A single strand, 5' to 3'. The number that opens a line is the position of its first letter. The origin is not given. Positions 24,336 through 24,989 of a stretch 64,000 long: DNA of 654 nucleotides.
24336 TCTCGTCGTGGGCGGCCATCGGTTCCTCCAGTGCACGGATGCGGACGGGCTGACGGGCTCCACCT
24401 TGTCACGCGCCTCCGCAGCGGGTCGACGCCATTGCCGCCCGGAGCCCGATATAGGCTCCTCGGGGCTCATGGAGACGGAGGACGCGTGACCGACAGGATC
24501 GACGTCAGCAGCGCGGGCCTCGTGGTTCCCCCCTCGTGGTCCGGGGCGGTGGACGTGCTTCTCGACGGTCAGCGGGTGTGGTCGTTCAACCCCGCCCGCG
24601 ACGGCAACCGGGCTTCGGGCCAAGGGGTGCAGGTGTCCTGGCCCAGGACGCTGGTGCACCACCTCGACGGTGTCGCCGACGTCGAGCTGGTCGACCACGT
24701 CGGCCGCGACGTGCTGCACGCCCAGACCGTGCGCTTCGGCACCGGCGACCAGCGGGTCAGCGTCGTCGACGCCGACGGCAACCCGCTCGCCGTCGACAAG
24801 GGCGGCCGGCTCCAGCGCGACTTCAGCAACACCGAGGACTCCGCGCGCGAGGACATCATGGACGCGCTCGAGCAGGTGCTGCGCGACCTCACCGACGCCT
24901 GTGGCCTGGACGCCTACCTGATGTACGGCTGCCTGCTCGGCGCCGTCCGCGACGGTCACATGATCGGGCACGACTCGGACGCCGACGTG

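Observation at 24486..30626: Inverted pair of LicD-methyltransferase fusion modules plus a sulfotransferase, inserted into a conserved citE-fadE-maoC acyl-CoA operon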

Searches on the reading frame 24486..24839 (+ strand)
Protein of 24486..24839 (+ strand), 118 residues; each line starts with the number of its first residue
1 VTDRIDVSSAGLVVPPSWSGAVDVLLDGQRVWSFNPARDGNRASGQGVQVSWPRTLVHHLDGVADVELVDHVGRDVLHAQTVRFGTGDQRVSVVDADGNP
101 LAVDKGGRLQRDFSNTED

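Call 79: search_protein_families(library=pfam, proteins=[window:24486-24839:+], max_evalue=10)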
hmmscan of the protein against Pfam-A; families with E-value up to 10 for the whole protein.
seq(118 aa): 0 families
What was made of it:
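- Tried and rejected: It also has no Pfam hit at E ≤ 10 (call 79).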
